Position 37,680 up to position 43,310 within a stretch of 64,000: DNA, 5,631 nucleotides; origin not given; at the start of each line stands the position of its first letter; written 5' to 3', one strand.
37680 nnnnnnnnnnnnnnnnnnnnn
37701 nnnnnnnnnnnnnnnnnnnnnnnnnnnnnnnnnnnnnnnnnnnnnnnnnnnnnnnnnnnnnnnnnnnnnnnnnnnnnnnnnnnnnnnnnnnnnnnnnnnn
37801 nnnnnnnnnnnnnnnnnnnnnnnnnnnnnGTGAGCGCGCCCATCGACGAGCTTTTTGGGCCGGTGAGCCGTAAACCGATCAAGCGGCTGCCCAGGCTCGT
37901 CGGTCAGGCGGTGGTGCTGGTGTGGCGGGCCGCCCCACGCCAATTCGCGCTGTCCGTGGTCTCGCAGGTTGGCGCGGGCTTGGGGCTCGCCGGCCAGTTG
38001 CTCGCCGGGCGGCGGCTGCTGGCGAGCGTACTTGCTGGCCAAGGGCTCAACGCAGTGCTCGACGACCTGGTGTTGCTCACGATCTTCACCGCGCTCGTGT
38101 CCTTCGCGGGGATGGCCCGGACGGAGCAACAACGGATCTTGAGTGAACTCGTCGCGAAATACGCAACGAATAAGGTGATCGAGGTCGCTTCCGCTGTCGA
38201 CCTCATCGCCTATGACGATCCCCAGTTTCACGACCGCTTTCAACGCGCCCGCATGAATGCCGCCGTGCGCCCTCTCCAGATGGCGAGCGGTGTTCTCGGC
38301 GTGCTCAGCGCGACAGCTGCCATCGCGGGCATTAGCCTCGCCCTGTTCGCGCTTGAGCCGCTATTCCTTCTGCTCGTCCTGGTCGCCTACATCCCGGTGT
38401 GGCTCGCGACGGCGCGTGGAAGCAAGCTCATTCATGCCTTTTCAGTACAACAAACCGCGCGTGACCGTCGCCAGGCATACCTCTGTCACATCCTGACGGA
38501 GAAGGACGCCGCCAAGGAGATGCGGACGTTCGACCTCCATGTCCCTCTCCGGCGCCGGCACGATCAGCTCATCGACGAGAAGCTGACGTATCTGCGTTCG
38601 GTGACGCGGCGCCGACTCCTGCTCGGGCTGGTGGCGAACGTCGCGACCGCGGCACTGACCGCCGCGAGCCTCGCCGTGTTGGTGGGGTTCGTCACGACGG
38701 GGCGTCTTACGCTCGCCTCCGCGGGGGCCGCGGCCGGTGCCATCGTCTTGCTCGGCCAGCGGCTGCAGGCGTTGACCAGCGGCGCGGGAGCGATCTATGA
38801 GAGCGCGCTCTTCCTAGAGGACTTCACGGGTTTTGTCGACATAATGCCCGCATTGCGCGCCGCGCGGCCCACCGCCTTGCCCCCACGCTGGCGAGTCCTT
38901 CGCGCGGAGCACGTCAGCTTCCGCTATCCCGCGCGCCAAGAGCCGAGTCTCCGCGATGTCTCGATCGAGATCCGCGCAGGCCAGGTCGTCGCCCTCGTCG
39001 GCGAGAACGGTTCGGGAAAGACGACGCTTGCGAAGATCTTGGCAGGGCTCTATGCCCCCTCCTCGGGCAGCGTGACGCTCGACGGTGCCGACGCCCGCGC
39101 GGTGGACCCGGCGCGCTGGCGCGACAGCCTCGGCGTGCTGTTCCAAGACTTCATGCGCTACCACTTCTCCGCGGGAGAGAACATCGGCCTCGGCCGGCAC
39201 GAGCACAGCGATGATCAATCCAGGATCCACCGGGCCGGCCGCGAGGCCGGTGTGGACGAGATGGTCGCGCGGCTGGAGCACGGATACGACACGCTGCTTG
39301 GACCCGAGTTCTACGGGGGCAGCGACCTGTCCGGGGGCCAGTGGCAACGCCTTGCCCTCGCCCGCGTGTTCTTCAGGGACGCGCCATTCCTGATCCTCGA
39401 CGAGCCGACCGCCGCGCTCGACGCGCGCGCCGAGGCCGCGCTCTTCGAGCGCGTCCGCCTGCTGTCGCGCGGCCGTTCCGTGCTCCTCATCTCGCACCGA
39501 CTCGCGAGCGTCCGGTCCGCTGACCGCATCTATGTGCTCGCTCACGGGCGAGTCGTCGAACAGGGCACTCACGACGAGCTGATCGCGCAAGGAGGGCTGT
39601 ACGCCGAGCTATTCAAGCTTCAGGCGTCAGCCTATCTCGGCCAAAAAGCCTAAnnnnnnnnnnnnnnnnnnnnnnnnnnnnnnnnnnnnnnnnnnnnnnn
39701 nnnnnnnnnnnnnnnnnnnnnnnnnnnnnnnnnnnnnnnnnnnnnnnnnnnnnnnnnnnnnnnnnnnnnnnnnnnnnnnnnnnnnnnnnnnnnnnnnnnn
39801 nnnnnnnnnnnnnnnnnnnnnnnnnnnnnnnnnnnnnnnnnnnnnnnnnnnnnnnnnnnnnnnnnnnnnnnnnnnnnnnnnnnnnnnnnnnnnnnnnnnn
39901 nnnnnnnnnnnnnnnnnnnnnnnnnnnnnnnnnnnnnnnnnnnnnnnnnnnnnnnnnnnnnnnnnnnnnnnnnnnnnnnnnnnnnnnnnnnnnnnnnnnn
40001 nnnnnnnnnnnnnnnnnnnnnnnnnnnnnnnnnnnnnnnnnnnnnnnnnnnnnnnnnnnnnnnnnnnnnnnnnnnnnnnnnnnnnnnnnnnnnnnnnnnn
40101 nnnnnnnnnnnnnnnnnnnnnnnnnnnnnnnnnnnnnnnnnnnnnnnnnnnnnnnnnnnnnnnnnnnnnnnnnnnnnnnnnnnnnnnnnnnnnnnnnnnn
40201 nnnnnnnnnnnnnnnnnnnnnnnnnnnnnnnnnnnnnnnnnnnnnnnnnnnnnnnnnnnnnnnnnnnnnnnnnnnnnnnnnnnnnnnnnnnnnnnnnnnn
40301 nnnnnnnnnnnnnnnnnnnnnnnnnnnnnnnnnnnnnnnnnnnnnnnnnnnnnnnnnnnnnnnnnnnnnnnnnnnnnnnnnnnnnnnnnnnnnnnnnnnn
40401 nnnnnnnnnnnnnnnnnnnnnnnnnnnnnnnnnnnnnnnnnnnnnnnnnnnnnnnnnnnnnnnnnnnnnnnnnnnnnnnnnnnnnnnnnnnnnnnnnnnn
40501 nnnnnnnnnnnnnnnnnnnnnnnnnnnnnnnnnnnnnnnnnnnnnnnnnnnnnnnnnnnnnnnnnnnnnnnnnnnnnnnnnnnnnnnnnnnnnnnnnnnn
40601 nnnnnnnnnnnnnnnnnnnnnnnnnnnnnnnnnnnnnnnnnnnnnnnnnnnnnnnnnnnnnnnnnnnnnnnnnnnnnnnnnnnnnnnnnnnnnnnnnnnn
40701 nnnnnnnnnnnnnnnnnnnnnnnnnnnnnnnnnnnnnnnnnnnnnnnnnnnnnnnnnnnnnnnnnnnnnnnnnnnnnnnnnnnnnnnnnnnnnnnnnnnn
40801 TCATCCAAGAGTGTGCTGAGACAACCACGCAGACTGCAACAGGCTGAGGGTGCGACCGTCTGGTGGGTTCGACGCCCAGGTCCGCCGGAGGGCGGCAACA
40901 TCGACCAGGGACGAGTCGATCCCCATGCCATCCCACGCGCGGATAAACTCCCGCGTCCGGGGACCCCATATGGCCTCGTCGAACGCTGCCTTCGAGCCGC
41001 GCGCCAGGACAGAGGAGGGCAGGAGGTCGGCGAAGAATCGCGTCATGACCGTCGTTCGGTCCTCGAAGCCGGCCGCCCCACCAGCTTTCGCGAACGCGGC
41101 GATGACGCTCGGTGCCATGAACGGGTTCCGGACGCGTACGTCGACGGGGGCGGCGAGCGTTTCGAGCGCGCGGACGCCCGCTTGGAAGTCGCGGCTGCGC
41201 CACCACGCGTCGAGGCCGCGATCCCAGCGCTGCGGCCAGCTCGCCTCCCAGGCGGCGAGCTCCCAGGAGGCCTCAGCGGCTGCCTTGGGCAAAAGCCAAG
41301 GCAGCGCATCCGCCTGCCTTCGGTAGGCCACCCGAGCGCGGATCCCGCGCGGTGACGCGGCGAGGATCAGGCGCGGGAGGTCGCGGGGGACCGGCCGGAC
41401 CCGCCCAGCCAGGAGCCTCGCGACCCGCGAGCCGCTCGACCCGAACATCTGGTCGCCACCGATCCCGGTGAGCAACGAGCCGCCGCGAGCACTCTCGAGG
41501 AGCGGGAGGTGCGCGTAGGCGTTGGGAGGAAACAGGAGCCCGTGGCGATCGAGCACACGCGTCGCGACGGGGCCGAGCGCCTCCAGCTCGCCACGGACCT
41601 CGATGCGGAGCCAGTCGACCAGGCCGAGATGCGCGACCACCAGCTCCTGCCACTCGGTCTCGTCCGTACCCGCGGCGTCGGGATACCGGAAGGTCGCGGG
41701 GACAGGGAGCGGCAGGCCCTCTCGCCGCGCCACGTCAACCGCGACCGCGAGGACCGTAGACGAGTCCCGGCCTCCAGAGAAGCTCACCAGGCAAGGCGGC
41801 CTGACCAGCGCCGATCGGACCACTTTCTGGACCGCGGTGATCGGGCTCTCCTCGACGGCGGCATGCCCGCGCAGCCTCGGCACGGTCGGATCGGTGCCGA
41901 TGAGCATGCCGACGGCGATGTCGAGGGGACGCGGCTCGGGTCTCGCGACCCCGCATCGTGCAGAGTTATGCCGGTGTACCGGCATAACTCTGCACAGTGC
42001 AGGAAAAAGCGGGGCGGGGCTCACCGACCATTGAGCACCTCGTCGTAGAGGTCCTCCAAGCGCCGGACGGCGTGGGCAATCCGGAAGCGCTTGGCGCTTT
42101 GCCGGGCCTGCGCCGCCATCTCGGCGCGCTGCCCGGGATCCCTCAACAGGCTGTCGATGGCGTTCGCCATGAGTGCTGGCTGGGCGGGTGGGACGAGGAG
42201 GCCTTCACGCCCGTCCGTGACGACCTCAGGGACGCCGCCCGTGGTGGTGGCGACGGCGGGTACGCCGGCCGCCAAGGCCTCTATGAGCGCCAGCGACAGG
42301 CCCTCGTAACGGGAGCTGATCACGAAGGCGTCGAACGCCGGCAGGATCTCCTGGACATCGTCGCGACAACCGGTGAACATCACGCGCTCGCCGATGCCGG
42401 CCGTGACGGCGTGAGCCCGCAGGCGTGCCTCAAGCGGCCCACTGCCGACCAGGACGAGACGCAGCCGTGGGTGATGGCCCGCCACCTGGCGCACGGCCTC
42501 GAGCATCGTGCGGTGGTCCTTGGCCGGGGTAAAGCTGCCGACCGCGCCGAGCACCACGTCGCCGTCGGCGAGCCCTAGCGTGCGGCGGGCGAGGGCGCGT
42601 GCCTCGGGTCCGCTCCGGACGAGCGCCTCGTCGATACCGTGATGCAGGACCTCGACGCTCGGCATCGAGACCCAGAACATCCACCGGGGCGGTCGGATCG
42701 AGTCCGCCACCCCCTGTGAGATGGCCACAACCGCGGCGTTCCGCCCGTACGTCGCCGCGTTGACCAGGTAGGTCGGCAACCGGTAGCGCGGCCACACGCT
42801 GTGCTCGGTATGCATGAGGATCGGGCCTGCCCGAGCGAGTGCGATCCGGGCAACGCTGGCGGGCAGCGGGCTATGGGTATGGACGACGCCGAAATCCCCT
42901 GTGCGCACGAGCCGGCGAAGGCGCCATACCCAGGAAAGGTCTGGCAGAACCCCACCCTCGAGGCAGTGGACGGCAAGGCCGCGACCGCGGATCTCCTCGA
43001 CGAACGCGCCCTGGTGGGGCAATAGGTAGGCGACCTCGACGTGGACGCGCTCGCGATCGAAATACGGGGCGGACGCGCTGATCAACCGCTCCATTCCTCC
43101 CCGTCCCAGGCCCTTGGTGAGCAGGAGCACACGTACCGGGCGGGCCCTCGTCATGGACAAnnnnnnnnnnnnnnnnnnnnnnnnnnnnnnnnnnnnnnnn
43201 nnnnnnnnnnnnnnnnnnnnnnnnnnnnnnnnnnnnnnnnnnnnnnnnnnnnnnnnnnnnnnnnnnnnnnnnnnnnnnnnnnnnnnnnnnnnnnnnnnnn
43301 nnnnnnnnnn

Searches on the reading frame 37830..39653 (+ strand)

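Call 31: search_protein_families(library=pfam, proteins=[window:37830-39653:+], max_evalue=0.001)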
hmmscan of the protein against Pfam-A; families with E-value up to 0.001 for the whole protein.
window:37830-39653:+ (607 aa): 3 families
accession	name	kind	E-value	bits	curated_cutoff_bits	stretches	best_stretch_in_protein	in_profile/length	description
PF00005.33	ABC_tran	-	1.5e-32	113.5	25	1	374-528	1-137/137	ABC transporter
PF02463.25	SMC_N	-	1.6e-09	38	40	1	485-572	122-213/220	RecF/RecN/SMC N terminal domain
PF13304.12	AAA_21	-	2.9e-09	37.9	27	1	506-556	243-298/304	AAA domain, putative AbiEii toxin, Type IV TA system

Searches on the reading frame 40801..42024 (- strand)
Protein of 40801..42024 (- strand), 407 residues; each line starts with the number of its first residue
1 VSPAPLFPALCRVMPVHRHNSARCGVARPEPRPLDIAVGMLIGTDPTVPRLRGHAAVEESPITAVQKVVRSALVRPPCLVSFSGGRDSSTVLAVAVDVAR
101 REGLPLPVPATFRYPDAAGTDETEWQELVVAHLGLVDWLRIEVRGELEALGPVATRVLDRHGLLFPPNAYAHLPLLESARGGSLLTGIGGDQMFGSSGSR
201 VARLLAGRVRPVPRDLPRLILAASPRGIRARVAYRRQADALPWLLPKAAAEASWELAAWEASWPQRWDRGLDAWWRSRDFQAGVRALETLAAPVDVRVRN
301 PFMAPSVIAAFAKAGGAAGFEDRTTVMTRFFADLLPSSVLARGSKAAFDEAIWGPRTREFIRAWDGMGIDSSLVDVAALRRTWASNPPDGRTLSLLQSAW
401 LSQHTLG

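Call 31: search_protein_families(library=pfam, proteins=[window:40801-42024:-], max_evalue=0.001)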
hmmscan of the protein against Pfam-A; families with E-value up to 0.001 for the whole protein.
window:40801-42024:- (407 aa): 1 family
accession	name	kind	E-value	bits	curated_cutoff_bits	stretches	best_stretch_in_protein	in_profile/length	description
PF00733.27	Asn_synthase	-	1.3e-13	51.8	21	1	75-385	17-330/354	Asparagine synthase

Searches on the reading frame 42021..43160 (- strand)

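Call 77: search_protein_families(library=pfam, proteins=[window:42021-43160:-], max_evalue=0.0001)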
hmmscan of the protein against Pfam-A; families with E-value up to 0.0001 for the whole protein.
window:42021-43160:- (379 aa): 6 families
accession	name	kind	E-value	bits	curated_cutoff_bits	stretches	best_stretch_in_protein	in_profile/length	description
PF00534.26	Glycos_transf_1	-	2.1e-38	132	26.4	1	192-354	6-171/172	Glycosyl transferases group 1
PF13692.12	Glyco_trans_1_4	-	5.7e-36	124.3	27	1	203-341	3-142/142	Glycosyl transferases group 1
PF13439.12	Glyco_transf_4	-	1.6e-16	61.2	28.5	1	21-178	2-168/170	Glycosyltransferase Family 4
PF13579.12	Glyco_trans_4_4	-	5.3e-12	46.8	29.7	1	21-156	1-143/158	Glycosyl transferase 4-like domain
PF20706.3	GT4-conflict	-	1e-09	38.3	26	1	211-368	209-385/385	Family 4 Glycosyltransferase in conflict systems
PF13524.12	Glyco_trans_1_2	-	1e-08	35.7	25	1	231-369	13-143/144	Glycosyl transferase-like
